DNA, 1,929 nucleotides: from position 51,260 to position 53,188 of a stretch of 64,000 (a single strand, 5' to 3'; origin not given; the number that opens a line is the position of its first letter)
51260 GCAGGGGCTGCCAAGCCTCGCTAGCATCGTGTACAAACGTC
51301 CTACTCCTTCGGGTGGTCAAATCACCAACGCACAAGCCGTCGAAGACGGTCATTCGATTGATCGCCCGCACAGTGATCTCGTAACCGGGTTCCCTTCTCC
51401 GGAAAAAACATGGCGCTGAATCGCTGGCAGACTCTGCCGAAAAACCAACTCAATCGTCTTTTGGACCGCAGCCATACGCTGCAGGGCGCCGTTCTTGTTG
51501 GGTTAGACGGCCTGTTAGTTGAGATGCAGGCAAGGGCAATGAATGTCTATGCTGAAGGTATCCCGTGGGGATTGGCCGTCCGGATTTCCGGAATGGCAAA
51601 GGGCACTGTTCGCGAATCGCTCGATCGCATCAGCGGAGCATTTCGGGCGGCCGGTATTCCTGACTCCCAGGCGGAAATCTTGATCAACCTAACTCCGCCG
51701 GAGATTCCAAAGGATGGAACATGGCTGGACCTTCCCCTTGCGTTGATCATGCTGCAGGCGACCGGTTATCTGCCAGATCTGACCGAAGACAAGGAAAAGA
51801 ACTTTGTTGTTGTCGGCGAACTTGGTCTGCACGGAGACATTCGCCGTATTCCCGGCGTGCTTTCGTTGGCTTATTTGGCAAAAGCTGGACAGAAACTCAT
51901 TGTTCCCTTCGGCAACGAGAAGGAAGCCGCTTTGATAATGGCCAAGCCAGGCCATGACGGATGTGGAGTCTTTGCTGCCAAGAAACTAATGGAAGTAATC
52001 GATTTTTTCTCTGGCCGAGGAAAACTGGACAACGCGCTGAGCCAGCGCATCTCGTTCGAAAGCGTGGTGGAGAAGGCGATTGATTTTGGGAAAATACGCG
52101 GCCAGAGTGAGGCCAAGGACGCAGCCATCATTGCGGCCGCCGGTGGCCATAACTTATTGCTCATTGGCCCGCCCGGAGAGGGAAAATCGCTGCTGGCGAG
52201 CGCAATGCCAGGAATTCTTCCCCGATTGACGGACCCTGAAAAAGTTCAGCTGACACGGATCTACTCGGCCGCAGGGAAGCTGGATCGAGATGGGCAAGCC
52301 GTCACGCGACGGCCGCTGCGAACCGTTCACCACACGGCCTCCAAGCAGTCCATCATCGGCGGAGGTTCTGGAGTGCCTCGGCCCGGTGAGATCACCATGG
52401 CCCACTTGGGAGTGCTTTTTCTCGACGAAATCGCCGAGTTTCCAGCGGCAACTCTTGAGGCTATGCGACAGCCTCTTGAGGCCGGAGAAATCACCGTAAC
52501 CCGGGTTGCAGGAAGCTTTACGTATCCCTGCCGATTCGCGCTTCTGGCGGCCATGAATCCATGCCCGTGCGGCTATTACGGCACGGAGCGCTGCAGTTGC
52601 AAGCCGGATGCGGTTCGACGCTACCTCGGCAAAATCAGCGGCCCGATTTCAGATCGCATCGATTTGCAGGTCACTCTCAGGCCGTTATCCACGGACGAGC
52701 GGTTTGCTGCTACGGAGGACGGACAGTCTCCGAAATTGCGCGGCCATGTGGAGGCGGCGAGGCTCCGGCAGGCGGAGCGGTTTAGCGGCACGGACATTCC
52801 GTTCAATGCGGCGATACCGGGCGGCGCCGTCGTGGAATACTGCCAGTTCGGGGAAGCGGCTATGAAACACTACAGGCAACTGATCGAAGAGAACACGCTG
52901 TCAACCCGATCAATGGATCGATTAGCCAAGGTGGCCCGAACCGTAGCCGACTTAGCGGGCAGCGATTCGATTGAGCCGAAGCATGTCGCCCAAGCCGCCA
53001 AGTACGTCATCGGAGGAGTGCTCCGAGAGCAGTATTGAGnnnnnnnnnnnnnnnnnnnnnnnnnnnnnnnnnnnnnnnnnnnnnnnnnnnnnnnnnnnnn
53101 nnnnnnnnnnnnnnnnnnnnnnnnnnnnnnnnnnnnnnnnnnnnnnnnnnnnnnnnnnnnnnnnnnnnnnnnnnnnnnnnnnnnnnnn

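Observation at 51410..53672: ComM/YifB AAA+ protein translationally coupled to a membrane-anchored HIRAN protein: candidate two-gene DNA-processing module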

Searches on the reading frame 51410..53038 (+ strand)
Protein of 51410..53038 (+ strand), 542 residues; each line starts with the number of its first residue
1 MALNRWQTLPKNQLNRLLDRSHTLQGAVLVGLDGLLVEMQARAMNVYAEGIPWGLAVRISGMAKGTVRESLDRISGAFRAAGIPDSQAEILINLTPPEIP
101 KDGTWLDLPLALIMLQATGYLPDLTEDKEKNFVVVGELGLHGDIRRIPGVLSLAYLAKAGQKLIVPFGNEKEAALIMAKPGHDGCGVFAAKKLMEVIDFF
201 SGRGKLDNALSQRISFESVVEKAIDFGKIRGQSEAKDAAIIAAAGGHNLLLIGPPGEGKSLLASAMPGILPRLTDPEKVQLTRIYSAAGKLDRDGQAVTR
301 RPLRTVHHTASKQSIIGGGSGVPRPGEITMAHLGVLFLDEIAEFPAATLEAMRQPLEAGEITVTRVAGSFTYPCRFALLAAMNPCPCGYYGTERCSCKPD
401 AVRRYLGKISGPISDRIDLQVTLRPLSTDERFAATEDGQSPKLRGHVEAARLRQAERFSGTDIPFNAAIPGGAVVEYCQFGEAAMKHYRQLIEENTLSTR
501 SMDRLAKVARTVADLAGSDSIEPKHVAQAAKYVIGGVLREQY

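Call 3: search_protein_families(library=pfam, proteins=[window:51410-53038:+], max_evalue=0.01)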
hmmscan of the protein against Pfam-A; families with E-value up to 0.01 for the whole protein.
window:51410-53038:+ (542 aa): 7 families
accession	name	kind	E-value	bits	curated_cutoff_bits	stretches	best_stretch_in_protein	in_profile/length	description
PF01078.27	Mg_chelatase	-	1.3e-79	266.8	20.3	1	225-428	1-204/207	Magnesium chelatase, subunit ChlI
PF13335.12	Mg_chelatase_C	-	1.8e-23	83.3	26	1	439-532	3-93/94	Magnesium chelatase, subunit ChlI C-terminal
PF13541.12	ChlI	-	5.5e-22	78.4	27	1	57-169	12-121/121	Subunit ChlI of Mg-chelatase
PF00493.29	MCM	-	1e-07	31.7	23.3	1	205-390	17-178/224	MCM P-loop domain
PF07728.20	AAA_5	-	3.8e-06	27.4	22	1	248-386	1-125/139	AAA domain (dynein-related subfamily)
PF00158.32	Sigma54_activat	-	7.2e-06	26.2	20.2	1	323-383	84-142/168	Sigma-54 interaction domain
PF00004.35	AAA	-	0.0046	17.9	21.2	0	249-344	1-69/131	ATPase family associated with various cellular activities (AAA)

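Call 18: find_related_loci(query=window:51410-53038:+, collection=genome_contigs, flank=6000)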
Query window:51410-53038:+ (542 aa) in genome_contigs; peptide patterns used: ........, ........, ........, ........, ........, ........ (x = any residue, [..] = any of these).
600 stretches matched a pattern (row limit reached: there are more); 598 encode a relative of the query (tblastn E <= 1e-3); the best 80 are kept; 80 distinct loci.
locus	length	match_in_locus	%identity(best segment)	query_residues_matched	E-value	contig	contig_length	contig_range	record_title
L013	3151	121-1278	69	157-542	1e-176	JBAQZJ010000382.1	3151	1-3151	MAG: Planctomycetaceae bacterium isolate MFD10706_ilm_asm_bin16 k127_76453, whole genome shotgun sequence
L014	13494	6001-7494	40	24-534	6e-121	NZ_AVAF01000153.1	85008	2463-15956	MAG: Thermoanaerobacter sp. A7A NODE_4708.4_length_85008_cov_136.974808, whole genome shotgun sequence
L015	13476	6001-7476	44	30-532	3e-119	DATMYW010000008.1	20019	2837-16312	MAG TPA_asm: Candidatus Fimivivens sp. isolate SMAG_U13158 k141_31485, whole genome shotgun sequence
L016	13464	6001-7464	41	29-532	1e-115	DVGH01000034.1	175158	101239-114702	MAG TPA_asm: Candidatus Scatovicinus merdipullorum isolate CHK181-9830 CHK181__C150478_L175158_ERR3414576, whole genome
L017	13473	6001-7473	41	29-532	4e-114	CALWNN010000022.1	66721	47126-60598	MAG: uncultured Clostridia bacterium isolate E25__bin179 genome assembly, contig: E25__k127_5078677, whole genome shotgu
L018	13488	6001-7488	40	26-532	4e-114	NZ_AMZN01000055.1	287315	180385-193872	Fulvivirga imtechensis AK7 contig55, whole genome shotgun sequence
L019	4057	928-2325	41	59-532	2e-115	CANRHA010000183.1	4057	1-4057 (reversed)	MAG: uncultured Clostridia bacterium isolate Lapin-033__bin31 genome assembly, contig: Lapin-033__NODE_17830_length_4057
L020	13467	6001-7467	40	29-532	2e-113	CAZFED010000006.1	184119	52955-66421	MAG TPA_asm: uncultured Caproiciproducens sp. isolate SRP302447_co2_375 genome assembly, contig: NODE_256_length_184119_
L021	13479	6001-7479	41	27-532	3e-113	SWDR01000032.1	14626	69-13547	MAG: Nitrospira sp. isolate RSF8 Nitrospira_sp_RSF8_32, whole genome shotgun sequence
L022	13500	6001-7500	39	23-532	6e-113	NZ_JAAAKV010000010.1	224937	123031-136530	Emticicia sp. CRIBPO CRIBPO_10, whole genome shotgun sequence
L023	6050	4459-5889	41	48-532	3e-113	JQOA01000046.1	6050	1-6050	Smithella sp. D17 contig_144, whole genome shotgun sequence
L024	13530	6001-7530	39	15-532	4e-113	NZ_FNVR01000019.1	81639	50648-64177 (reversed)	Algoriphagus boritolerans DSM 17298 = JCM 18970 strain DSM 17298, whole genome shotgun sequence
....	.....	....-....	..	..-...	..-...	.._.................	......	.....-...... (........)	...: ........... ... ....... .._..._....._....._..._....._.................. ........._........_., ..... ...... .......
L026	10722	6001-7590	39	2-532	4e-113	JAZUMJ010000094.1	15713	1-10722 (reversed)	MAG: Ructibacterium sp. isolate T1900044894_TS20190360.MAGScoT_cleanbin_000033 SGB_3279_k141_2121619, whole genome shotg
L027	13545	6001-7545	39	14-532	1e-112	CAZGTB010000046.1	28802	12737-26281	MAG TPA_asm: uncultured Syntrophorhabdus sp. isolate SRP302447_co2_18 genome assembly, contig: NODE_4443_length_28802_co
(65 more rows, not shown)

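Call 29: find_homologous_proteins(query=window:51410-53038:+, max_evalue=1e-150)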
Query window:51410-53038:+ (542 aa): 656 proteins with E <= 1e-150 among 8000 candidates; the best 120 are listed.
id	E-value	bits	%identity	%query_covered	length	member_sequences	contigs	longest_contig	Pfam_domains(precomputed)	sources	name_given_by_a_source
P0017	0.0e+0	1212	100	100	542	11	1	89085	PF00158.33,PF13335.13,PF00493.30,PF07728.21,PF01078.28,PF13541.13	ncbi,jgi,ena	jgi:magnesium chelatase family protein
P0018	0.0e+0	1031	82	100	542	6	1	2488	PF00158.33,PF13335.13,PF00493.30,PF07728.21,PF01078.28,PF13541.13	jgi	jgi:magnesium chelatase family protein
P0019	4.2e-279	945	76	99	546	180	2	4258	PF00158.33,PF13335.13,PF00493.30,PF07728.21,PF01078.28,PF13541.13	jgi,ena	jgi:magnesium chelatase family protein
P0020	3.4e-278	942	76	99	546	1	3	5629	PF00158.33,PF13335.13,PF00493.30,PF07728.21,PF01078.28,PF13541.13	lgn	-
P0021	4.4e-278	942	76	99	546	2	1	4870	PF00158.33,PF13335.13,PF00493.30,PF07728.21,PF01078.28,PF13541.13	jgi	jgi:magnesium chelatase family protein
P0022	9.1e-278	941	76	99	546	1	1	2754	PF00158.33,PF13335.13,PF00493.30,PF07728.21,PF01078.28,PF13541.13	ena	-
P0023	2.1e-277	939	76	99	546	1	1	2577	PF00158.33,PF13335.13,PF00493.30,PF07728.21,PF01078.28,PF13541.13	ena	-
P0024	2.7e-277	939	76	99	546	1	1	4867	PF00158.33,PF13335.13,PF00493.30,PF07728.21,PF01078.28,PF13541.13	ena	-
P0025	2.8e-277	939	76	99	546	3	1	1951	PF00158.33,PF13335.13,PF00493.30,PF07728.21,PF01078.28,PF13541.13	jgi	-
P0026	2.8e-277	939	76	99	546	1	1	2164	PF00158.33,PF13335.13,PF00493.30,PF07728.21,PF01078.28,PF13541.13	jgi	jgi:magnesium chelatase family protein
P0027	3.3e-277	939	76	99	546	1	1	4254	PF00158.33,PF13335.13,PF00493.30,PF07728.21,PF01078.28,PF13541.13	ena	-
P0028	3.7e-277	939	77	99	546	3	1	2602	PF00158.33,PF13335.13,PF00493.30,PF07728.21,PF01078.28,PF13541.13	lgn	-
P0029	6.4e-277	938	75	99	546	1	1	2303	PF00158.33,PF13335.13,PF00493.30,PF07728.21,PF01078.28,PF13541.13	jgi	jgi:magnesium chelatase family protein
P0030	6.8e-277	938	76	99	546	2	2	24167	PF00158.33,PF13335.13,PF00493.30,PF07728.21,PF01078.28,PF13541.13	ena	-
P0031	7.3e-277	938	76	99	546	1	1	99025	PF00158.33,PF13335.13,PF00493.30,PF07728.21,PF01078.28,PF13541.13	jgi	jgi:magnesium chelatase family protein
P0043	6.4e-272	921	74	100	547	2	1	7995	PF00158.33,PF13335.13,PF00493.30,PF07728.21,PF01078.28,PF13541.13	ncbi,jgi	jgi:magnesium chelatase family protein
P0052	1.0e-261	888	74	98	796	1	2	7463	PF00158.33,PF13335.13,PF00493.30,PF07728.21,PF01078.28,PF13541.13,PF08797.17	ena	-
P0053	2.7e-261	886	73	98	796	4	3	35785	PF00158.33,PF13335.13,PF00493.30,PF07728.21,PF01078.28,PF13541.13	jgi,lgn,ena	-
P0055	6.2e-261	885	74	98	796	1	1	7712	PF00158.33,PF13335.13,PF00493.30,PF07728.21,PF01078.28,PF13541.13,PF08797.17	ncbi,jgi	jgi:magnesium chelatase family protein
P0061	9.4e-260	881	74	97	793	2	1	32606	PF00158.33,PF13335.13,PF00493.30,PF07728.21,PF01078.28,PF13541.13,PF08797.17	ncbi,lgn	-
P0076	2.2e-258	877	72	99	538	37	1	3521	PF00158.33,PF13335.13,PF00493.30,PF07728.21,PF01078.28,PF13541.13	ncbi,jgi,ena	jgi:magnesium chelatase family protein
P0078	2.7e-258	876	72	99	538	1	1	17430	PF00158.33,PF13335.13,PF00493.30,PF07728.21,PF01078.28,PF13541.13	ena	-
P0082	2.0e-257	873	72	98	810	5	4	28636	PF00158.33,PF13335.13,PF00493.30,PF07728.21,PF01078.28,PF13541.13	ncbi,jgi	jgi:magnesium chelatase family protein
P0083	3.2e-257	873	72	100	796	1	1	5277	PF00158.33,PF13335.13,PF00493.30,PF07728.21,PF01078.28,PF13541.13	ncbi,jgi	jgi:magnesium chelatase family protein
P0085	3.8e-257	872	71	98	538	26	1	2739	PF00158.33,PF13335.13,PF00493.30,PF07728.21,PF01078.28,PF13541.13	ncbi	-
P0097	3.0e-244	830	68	99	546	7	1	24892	PF00158.33,PF13335.13,PF00493.30,PF07728.21,PF01078.28,PF13541.13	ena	-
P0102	5.7e-236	803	66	99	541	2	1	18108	PF00158.33,PF13335.13,PF00493.30,PF07728.21,PF01078.28,PF13541.13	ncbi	-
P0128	2.3e-232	791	64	99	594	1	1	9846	PF00158.33,PF13335.13,PF00493.30,PF07728.21,PF01078.28,PF13541.13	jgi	jgi:magnesium chelatase family protein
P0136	1.6e-231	788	65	98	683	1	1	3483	PF00158.33,PF13335.13,PF00493.30,PF07728.21,PF01078.28,PF13541.13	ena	-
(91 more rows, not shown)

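Call 38: list_cluster_members(proteins=[P0017, P0055, P0061, P0082, P0083, P0043, P0076, P0085, P0102, P0011])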
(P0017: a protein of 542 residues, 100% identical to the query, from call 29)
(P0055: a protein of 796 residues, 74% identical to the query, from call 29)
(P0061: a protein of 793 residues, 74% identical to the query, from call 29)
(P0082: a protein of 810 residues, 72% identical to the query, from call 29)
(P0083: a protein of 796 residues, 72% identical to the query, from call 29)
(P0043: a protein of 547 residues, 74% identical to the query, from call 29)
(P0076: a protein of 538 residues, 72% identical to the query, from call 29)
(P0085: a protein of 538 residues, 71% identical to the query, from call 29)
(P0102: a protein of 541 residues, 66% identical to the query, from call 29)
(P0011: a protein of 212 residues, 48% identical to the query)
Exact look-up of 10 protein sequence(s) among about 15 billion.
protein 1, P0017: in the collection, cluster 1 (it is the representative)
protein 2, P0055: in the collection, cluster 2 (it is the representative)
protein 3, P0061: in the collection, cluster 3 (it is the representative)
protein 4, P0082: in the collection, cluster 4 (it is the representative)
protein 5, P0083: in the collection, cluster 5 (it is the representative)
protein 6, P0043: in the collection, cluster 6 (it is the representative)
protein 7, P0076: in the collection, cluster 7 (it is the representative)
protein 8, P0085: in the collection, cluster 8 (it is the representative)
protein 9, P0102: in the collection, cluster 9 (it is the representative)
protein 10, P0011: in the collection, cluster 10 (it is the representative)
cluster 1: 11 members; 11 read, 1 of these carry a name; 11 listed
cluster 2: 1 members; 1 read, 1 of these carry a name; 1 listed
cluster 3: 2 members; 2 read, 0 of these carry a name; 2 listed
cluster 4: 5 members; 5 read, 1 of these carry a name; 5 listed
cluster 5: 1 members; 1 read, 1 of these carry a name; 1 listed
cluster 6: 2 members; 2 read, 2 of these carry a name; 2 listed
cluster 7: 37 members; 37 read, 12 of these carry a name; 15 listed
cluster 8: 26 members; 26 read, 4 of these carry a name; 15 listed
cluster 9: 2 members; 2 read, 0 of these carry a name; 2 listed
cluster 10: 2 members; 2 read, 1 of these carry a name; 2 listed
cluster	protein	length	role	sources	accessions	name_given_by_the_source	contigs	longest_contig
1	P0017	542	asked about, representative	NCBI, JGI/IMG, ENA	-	magnesium chelatase family protein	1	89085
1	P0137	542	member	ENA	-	-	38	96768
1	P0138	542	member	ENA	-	-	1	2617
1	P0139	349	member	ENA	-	-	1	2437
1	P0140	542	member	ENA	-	-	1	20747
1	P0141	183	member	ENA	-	-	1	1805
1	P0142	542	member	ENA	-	-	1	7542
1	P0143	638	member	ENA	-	-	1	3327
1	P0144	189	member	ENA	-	-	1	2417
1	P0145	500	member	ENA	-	-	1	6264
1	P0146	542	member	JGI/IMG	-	-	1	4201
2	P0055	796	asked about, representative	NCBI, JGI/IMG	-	magnesium chelatase family protein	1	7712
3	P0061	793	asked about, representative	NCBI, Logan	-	-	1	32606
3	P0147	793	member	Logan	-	-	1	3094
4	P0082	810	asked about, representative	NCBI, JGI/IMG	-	magnesium chelatase family protein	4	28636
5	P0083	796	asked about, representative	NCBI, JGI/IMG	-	magnesium chelatase family protein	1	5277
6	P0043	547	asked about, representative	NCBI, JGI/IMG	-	magnesium chelatase family protein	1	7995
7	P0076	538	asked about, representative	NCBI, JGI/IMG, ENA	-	magnesium chelatase family protein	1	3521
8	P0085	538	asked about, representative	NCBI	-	-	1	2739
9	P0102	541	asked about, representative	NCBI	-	-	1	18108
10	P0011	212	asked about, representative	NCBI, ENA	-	-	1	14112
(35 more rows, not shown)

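Call 39: find_encoding_contigs(protein=P0053, flank=7000, max_places=3)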
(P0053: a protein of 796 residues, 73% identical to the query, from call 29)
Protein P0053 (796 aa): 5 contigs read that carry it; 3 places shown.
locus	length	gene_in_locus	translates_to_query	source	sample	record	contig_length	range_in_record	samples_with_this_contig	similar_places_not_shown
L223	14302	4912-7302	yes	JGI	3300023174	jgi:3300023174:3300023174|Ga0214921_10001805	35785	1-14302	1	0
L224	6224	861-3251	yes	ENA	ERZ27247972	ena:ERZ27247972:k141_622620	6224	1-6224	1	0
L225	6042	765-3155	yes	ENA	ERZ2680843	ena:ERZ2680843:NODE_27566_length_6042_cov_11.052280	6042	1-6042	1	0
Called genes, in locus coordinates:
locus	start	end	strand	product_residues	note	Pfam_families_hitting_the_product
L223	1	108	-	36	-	?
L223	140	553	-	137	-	PF03745:DUF309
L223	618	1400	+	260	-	PF00730:HhH-GPD, PF00633:HHH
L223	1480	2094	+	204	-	PF22769:DCD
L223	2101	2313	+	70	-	-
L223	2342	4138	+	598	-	PF01336:tRNA_anti-codon, PF00152:tRNA-synt_2, PF02938:GAD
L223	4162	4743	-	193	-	-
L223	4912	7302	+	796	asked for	PF13541:ChlI, PF00493:MCM, PF00158:Sigma54_activat (faint), PF01078:Mg_chelatase, PF07728:AAA_5 (weak), PF13335:Mg_chelatase_C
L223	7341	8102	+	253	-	PF00520:Ion_trans, PF07885:Ion_trans_2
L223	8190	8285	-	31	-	-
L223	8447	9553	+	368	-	PF13717:Zn_ribbon_4 (faint)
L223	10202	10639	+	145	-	PF00383:dCMP_cyt_deam_1, PF14437:MafB19-deam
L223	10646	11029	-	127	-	PF13279:4HBT_2, PF03061:4HBT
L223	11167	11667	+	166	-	PF19571:ACT_8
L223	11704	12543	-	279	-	-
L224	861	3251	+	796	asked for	PF13541:ChlI, PF00493:MCM, PF00158:Sigma54_activat (faint), PF01078:Mg_chelatase, PF07728:AAA_5 (weak), PF13335:Mg_chelatase_C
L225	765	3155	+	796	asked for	PF13541:ChlI, PF00493:MCM, PF00158:Sigma54_activat (faint), PF01078:Mg_chelatase, PF07728:AAA_5 (weak), PF13335:Mg_chelatase_C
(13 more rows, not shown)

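Call 40: find_encoding_contigs(protein=P0031, flank=7000, max_places=2)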
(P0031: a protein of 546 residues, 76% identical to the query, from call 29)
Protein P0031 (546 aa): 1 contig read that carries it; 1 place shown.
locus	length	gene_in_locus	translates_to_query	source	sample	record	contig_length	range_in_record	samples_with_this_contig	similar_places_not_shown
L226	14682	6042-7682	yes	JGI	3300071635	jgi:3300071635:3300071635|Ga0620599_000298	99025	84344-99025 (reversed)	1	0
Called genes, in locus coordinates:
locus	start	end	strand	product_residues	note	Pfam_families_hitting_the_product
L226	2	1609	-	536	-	?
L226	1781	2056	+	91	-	-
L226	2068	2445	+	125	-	PF01850:PIN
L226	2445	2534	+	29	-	-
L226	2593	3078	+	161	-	PF01078:Mg_chelatase, PF13335:Mg_chelatase_C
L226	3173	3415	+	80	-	PF13711:DUF4160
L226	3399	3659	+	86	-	PF10387:DUF2442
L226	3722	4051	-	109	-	PF09848:SLFN-g3_helicase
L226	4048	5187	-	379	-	PF09848:SLFN-g3_helicase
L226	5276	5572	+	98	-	PF09720:Unstab_antitox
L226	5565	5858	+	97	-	PF05016:ParE_toxin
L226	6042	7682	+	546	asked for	PF13541:ChlI, PF00493:MCM (weak), PF01078:Mg_chelatase, PF07728:AAA_5 (weak), PF00158:Sigma54_activat (weak), PF13335:Mg_chelatase_C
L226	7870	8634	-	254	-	-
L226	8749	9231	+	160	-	PF01850:PIN (weak)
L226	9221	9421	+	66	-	-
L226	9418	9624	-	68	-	-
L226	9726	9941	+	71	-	-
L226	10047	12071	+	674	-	PF00239:Resolvase, PF07508:Recombinase, PF13408:Zn_ribbon_recom (weak)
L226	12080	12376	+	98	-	-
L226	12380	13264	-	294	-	PF08843:AbiEii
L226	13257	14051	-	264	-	PF19570:DUF6088 (faint)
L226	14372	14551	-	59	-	PF14255:Zn_ribbon_21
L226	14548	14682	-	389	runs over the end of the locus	PF00491:Arginase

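Call 41: find_encoding_contigs(protein=P0078, flank=7000, max_places=2)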
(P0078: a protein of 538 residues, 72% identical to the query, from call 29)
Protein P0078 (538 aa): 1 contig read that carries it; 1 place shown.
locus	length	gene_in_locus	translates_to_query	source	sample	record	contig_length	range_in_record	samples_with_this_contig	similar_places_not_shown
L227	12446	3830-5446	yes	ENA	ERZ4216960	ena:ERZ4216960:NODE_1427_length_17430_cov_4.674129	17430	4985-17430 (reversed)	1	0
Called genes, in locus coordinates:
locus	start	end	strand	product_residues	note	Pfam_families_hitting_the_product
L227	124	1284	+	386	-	PF01740:STAS, PF13466:STAS_2, PF01636:APH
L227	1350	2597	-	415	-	PF00083:Sugar_tr (faint), PF07690:MFS_1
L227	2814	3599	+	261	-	-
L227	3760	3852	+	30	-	-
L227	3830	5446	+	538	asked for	PF13541:ChlI, PF00493:MCM (weak), PF00158:Sigma54_activat (faint), PF01078:Mg_chelatase, PF07728:AAA_5 (weak), PF13335:Mg_chelatase_C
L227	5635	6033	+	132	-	PF07883:Cupin_2 (weak)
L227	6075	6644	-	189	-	PF00155:Aminotran_1_2, PF01053:Cys_Met_Meta_PP, PF00266:Aminotran_5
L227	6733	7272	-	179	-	-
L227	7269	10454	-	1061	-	PF00873:ACR_tran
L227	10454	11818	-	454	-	-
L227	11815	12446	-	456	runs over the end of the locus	PF02321:OEP (weak)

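Call 42: find_encoding_contigs(protein=P0097, flank=7000, max_places=2)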
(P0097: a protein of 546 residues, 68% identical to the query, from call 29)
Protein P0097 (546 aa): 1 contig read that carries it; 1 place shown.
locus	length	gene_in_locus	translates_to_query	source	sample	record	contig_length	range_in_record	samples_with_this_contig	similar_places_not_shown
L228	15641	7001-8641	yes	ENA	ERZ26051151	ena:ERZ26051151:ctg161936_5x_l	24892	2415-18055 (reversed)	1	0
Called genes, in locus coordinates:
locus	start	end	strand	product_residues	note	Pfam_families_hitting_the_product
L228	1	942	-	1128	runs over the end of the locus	PF04313:HSDR_N, PF00270:DEAD (weak), PF04851:ResIII, PF18766:SWI2_SNF2, PF22679:T1R_D3-like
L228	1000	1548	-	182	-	-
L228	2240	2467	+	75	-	-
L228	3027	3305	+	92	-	-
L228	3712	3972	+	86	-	-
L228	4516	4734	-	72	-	-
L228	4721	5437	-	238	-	PF02384:N6_Mtase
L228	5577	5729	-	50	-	-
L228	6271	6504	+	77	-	-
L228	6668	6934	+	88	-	-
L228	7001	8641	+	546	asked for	PF13541:ChlI, PF00493:MCM, PF00158:Sigma54_activat (faint), PF01078:Mg_chelatase, PF07728:AAA_5, PF13335:Mg_chelatase_C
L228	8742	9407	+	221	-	PF10544:T5orf172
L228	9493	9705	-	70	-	-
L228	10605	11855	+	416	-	PF08706:D5_N, PF19263:DUF5906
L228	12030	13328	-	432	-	PF00589:Phage_integrase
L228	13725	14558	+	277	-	PF00215:OMPdecase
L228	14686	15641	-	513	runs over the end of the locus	PF00884:Sulfatase, PF01663:Phosphodiest, PF16347:SGSH_C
